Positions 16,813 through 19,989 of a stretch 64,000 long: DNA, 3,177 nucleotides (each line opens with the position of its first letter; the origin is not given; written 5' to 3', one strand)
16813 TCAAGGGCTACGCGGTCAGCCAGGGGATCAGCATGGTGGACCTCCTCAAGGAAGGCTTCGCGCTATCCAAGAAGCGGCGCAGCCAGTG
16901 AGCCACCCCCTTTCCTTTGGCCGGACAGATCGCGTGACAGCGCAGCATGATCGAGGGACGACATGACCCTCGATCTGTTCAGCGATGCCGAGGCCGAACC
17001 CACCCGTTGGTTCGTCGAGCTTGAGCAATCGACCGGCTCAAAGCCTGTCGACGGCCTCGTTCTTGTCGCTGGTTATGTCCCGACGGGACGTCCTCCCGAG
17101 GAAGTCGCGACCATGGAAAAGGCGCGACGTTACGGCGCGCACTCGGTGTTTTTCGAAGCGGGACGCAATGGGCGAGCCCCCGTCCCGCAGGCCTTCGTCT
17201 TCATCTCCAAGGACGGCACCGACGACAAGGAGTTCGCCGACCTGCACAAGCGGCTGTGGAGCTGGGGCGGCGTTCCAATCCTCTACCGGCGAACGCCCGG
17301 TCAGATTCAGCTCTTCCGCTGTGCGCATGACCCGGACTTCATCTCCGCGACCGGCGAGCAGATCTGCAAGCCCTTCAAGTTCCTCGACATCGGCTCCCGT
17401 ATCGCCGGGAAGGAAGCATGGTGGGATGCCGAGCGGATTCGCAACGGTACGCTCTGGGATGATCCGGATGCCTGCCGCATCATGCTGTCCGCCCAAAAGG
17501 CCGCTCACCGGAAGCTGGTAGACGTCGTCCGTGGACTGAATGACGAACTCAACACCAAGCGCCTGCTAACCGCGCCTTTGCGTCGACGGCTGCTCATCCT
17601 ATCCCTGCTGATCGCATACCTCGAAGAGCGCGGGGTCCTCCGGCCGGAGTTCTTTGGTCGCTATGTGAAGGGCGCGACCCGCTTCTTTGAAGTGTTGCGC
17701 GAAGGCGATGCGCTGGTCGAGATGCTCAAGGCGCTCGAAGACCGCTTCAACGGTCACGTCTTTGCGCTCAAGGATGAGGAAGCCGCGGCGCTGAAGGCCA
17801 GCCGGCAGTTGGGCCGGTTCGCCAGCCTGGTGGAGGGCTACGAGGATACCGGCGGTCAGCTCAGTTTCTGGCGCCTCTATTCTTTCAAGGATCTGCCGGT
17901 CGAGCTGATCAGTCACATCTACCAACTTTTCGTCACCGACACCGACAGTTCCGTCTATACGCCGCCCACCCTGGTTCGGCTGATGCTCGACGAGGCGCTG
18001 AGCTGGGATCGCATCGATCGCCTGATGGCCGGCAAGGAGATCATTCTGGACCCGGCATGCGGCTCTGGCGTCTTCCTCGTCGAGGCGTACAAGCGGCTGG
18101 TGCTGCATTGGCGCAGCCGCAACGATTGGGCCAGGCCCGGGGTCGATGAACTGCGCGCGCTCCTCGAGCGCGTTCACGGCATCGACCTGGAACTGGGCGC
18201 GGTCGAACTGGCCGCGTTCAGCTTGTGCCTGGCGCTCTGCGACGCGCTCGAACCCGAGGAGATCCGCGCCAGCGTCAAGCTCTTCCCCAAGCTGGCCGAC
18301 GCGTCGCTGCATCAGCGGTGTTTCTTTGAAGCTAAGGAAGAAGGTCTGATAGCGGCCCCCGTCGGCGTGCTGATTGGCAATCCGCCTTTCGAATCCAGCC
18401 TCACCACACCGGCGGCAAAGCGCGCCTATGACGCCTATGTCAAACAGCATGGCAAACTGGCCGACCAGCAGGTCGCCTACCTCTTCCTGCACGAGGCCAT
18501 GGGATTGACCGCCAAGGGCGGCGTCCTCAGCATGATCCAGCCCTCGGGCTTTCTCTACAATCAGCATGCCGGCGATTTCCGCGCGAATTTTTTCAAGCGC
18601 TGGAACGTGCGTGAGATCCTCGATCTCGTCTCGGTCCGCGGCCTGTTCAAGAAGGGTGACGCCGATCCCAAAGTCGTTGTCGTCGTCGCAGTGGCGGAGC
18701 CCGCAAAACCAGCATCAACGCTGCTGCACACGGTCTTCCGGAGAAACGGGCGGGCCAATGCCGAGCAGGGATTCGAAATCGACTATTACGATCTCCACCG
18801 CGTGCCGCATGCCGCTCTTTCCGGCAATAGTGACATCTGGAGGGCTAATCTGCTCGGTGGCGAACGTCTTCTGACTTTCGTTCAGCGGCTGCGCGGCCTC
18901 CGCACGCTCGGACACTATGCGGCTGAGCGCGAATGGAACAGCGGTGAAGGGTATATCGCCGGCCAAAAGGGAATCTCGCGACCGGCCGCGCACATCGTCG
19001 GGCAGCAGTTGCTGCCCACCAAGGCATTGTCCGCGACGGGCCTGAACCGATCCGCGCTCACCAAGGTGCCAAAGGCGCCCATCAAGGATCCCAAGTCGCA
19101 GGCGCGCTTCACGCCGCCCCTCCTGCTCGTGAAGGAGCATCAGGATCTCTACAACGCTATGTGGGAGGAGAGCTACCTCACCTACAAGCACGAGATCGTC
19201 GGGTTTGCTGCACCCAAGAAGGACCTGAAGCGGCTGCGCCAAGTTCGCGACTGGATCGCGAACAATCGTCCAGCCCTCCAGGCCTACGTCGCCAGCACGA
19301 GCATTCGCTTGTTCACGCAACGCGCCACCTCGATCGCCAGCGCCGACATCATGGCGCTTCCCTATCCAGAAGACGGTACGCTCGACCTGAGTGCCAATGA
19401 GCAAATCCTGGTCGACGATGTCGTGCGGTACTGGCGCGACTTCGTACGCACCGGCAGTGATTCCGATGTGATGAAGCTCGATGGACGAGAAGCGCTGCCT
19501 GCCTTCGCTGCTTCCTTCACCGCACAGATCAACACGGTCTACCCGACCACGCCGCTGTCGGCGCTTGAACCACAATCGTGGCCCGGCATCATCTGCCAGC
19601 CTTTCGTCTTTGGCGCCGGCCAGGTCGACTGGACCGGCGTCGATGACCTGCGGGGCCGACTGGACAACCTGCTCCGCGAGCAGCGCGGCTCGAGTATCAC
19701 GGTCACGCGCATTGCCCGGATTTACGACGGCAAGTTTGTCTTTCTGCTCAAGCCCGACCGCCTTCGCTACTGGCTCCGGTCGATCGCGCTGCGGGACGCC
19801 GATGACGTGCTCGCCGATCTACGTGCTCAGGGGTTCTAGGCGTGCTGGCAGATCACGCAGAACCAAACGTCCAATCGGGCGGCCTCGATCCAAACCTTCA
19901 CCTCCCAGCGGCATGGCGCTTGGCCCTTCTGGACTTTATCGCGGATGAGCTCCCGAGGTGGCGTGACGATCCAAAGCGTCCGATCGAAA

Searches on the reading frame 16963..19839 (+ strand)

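Call 7: search_protein_families(library=pfam, proteins=[window:16963-19839:+], max_evalue=0.1)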
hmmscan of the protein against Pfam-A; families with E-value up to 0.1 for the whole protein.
window:16963-19839:+ (958 aa): 4 families
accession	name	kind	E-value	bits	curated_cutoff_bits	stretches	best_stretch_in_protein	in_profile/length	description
PF07669.17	Eco57I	-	6.3e-13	49.6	25.3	1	403-557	2-166/171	Eco57I restriction-modification methylase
PF02384.22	N6_Mtase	-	1.2e-09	38.4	20.4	1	330-556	27-214/311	N-6 DNA Methylase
PF20473.4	MmeI_Mtase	-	1.4e-07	31.4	27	1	360-479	22-148/259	MmeI, DNA-methyltransferase domain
PF01170.24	UPF0020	-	0.0014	18.8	22.3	0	359-375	30-46/197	RMKL-like, methyltransferase domain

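Call 8: search_protein_families(library=padloc, proteins=[window:16963-19839:+], max_evalue=0.1)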
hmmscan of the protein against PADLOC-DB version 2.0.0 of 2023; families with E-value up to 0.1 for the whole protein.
window:16963-19839:+ (958 aa): 48 families (the best 25 are shown)
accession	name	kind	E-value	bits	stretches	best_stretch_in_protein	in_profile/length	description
PDLC03623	REase_MTase_IIG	-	5.8e-28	95.2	1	210-689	180-673/1022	Type IIG restriction enzyme-methyltransferase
PDLC03603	REase_MTase_IIG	-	1.3e-23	81.1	1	251-729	216-719/1016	Type IIG restriction enzyme-methyltransferase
PDLC03338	MTase_II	-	4.4e-15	53.4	1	329-563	130-337/604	Type II methyltransferase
PDLC03313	MTase_II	-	2.8e-13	47.2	1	326-585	20-261/563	Type II methyltransferase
PDLC02529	PglX|PglXI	-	1.6e-12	44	1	360-444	230-313/1189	PglX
PDLC03335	MTase_II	-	5.4e-12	43.2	1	329-556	80-285/607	Type II methyltransferase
PDLC02528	PglX|PglXI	-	9.5e-12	41.5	2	361-424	294-356/1125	PglX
PDLC04134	mad2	-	1.6e-10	38.4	1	315-582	253-447/492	mads_2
PDLC03021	MTase_I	-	6.3e-10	36.5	1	332-555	167-357/491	Type I methyltransferase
PDLC03604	REase_MTase_IIG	-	1.9e-09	34.1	1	326-555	355-627/1011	Type IIG restriction enzyme-methyltransferase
PDLC02518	PglX|PglXI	-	2.6e-09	33.3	1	361-424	311-373/1412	PglX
PDLC02523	PglX|PglXI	-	8e-09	31.8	2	469-586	564-676/1428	PglX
PDLC03348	MTase_II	-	9.8e-09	32.3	1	328-534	220-413/727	Type II methyltransferase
PDLC03630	REase_MTase_IIG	-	5.7e-08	29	1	332-447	374-490/1100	Type IIG restriction enzyme-methyltransferase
PDLC03347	MTase_II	-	6.2e-08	29.8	1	469-575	95-199/488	Type II methyltransferase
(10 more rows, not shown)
